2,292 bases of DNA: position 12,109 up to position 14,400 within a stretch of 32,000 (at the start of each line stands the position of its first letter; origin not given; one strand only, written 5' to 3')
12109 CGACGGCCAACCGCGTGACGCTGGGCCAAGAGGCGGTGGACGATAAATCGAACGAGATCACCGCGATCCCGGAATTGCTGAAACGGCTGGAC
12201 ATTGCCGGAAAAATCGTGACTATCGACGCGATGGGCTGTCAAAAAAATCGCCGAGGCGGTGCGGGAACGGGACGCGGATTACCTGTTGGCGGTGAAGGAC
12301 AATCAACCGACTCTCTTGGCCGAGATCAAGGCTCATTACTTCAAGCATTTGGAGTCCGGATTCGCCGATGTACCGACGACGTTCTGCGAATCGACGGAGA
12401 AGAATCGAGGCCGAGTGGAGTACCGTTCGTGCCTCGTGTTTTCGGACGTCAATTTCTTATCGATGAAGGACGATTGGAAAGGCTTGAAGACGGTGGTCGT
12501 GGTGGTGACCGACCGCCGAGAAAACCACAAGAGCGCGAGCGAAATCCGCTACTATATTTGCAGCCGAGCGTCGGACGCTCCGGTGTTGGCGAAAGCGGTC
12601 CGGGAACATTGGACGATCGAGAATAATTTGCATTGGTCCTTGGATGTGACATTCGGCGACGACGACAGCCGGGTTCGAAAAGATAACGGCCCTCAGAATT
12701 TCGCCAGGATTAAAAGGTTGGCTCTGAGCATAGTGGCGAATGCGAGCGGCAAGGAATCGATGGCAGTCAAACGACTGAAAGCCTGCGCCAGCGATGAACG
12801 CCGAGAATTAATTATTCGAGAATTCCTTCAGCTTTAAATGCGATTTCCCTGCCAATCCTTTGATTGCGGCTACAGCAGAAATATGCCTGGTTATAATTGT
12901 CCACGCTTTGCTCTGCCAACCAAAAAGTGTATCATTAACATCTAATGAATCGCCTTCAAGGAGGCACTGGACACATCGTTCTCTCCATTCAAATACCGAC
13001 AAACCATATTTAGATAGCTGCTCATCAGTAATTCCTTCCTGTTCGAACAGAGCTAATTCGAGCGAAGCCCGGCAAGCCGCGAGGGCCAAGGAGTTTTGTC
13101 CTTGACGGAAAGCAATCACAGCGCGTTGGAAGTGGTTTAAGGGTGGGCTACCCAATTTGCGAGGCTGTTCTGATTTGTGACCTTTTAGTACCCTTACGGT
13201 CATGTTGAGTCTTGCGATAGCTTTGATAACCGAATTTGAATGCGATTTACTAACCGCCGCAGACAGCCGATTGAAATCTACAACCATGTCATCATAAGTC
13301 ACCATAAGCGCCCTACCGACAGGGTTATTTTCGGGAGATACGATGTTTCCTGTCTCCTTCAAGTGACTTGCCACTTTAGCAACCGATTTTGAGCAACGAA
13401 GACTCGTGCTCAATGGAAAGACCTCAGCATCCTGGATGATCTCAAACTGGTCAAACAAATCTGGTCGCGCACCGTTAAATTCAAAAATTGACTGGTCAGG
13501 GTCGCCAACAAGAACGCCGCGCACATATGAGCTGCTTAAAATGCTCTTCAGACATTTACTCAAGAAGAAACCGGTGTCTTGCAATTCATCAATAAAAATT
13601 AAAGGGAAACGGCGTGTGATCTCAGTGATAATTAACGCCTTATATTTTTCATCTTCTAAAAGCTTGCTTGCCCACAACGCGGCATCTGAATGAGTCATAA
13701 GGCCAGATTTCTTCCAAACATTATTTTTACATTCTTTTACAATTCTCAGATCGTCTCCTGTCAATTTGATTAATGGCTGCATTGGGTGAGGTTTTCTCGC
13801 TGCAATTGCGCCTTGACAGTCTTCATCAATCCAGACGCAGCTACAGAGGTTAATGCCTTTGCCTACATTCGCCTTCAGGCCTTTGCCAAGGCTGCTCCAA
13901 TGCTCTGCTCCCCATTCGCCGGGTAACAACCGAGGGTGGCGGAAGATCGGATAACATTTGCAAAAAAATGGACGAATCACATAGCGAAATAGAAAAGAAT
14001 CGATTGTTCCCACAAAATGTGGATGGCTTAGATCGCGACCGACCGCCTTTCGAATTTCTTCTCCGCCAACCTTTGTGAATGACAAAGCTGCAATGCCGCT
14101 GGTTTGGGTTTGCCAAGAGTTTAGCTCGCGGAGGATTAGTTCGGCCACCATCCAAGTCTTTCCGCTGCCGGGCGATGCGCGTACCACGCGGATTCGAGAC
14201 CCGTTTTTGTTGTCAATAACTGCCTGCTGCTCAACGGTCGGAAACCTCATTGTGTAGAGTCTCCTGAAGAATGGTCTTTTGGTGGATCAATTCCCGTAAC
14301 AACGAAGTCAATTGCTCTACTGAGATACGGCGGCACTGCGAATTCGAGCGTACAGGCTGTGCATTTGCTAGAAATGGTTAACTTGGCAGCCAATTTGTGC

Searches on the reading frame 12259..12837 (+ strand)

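Call 17: search_protein_families(library=pfam, proteins=[window:12259-12837:+], max_evalue=0.01)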
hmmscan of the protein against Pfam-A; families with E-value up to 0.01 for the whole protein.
window:12259-12837:+ (192 aa): 1 family
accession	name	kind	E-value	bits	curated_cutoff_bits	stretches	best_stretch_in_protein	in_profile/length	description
PF01609.27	DDE_Tnp_1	-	7.3e-07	29.6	23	1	2-156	96-198/200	Transposase DDE domain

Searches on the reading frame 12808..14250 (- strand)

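Call 17: search_protein_families(library=pfam, proteins=[window:12808-14250:-], max_evalue=0.01)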
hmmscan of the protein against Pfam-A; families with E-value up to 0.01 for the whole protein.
window:12808-14250:- (480 aa): 3 families
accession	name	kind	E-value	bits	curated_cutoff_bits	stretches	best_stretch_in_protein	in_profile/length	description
PF00580.27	UvrD-helicase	-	6.9e-23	82.1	23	2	180-270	181-267/271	UvrD/REP helicase N-terminal domain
PF13245.12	AAA_19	-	8.7e-10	39.3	25.1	1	8-258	1-133/134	AAA domain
PF13604.12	AAA_30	-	0.00049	20.3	27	0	7-71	5-67/191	AAA domain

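Call 18: search_protein_families(library=padloc, proteins=[window:12808-14250:-], max_evalue=0.001)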
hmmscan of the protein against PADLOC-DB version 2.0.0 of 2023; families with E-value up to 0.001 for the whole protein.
window:12808-14250:- (480 aa): 47 families (the best 25 are shown)
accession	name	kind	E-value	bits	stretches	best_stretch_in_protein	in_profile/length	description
PDLC00129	GajB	-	5.5e-48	161.9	2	165-446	179-452/594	UrvD helicase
PDLC00138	GajB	-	7.7e-48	161.5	1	6-299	7-305/581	UrvD helicase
PDLC00136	GajB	-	2.3e-38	130.4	1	6-349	8-334/570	UrvD helicase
PDLC00119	GajB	-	2.9e-34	116.9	2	173-360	181-357/565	UrvD helicase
PDLC00112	GajB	-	1.2e-33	114.7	1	4-341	7-336/581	UrvD helicase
PDLC00123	GajB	-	1.7e-33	114.1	2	4-98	5-97/540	UrvD helicase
PDLC00147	GajB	-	3.5e-33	113.4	2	174-321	196-338/637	UrvD helicase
PDLC00117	GajB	-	1.3e-32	111.1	1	21-319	30-324/604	UrvD helicase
PDLC00122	GajB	-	2.1e-30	104.1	2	8-101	9-97/502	UrvD helicase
PDLC00105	GajB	-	1.5e-28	97.9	2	23-96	45-124/649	UrvD helicase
PDLC00131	GajB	-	4.2e-27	93.3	2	171-321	207-350/647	UrvD helicase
PDLC00142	GajB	-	9.8e-27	91.5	2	171-342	174-342/583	UrvD helicase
PDLC00106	GajB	-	5.1e-24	82.7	1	4-361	4-355/577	UrvD helicase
PDLC00127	GajB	-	9.2e-24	81.9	1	7-335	12-325/594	UrvD helicase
PDLC00146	GajB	-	1.8e-23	81.3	2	171-307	213-343/663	UrvD helicase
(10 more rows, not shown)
